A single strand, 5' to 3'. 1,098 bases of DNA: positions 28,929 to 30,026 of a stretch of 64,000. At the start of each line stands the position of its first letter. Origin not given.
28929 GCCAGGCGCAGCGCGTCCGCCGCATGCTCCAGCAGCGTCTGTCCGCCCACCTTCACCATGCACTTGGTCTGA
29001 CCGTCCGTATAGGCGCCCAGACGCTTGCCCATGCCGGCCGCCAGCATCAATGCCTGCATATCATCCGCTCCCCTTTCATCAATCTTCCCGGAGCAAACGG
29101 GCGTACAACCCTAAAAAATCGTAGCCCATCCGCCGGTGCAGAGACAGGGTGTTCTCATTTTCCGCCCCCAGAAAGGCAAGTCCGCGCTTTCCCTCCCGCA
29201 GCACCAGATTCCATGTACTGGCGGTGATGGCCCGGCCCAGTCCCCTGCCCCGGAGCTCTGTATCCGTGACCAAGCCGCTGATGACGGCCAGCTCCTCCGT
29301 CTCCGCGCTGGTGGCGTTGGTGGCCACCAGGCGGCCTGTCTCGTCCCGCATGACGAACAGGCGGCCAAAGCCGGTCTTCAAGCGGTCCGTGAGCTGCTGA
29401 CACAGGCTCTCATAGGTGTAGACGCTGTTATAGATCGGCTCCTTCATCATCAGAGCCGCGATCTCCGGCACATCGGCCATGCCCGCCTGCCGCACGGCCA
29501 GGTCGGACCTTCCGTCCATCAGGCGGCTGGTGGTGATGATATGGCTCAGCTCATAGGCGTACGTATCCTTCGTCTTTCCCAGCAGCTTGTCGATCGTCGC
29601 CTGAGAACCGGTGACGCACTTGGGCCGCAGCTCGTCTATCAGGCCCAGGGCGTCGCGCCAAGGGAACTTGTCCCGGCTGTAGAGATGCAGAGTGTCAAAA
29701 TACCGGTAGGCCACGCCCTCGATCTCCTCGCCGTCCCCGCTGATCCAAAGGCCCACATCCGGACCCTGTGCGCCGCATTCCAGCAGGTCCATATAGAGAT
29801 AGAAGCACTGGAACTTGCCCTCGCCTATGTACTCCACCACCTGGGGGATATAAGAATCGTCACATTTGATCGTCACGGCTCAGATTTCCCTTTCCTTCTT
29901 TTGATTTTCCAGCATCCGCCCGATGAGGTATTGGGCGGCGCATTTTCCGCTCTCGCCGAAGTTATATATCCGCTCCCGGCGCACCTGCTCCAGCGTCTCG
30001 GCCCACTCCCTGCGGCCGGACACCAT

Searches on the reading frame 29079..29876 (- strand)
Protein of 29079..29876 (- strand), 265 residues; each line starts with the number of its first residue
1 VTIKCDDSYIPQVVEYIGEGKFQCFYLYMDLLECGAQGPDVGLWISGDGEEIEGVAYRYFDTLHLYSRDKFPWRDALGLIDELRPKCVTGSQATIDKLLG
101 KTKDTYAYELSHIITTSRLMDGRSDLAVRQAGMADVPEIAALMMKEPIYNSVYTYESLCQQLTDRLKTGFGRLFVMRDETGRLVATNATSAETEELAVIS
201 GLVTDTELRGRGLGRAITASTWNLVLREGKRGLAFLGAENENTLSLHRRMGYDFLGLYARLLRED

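Call 3: search_protein_families(library=pfam, proteins=[window:29079-29876:-], max_evalue=0.01)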
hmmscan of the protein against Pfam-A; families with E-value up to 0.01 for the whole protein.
window:29079-29876:- (265 aa): 3 families
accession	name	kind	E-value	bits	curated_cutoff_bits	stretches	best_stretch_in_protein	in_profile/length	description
PF08445.16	FR47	-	9.7e-07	29.1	22.1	1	190-253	15-78/86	FR47-like protein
PF00583.31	Acetyltransf_1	-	3.3e-05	24.6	20.7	1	164-252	26-116/116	Acetyltransferase (GNAT) family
PF13508.13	Acetyltransf_7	-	0.00031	21.5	27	1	171-252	3-82/84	Acetyltransferase (GNAT) domain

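Call 4: search_protein_families(library=ncbifam, proteins=[window:29079-29876:-], max_evalue=0.01)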
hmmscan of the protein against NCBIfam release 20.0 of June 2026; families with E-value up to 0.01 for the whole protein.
window:29079-29876:- (265 aa): 3 families
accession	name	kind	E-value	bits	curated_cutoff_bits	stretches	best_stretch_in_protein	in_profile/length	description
NF005840.0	PRK07757.1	equivalog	5.2e-05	23.2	154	1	126-220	3-90/153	N-acetyltransferase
NF000359.1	sat3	exception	0.0012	18.9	360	1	147-261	49-160/180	streptothricin N-acetyltransferase Sat3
NF040503.1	resist_ArsN1a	equivalog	0.0013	18.5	170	1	128-260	1-141/159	arsinothricin resistance N-acetyltransferase ArsN1 family A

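Call 57: search_protein_families(library=ncbifam, proteins=[window:29079-29876:-], max_evalue=0.00001)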
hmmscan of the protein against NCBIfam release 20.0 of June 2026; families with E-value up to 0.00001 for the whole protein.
window:29079-29876:- (265 aa): 0 families
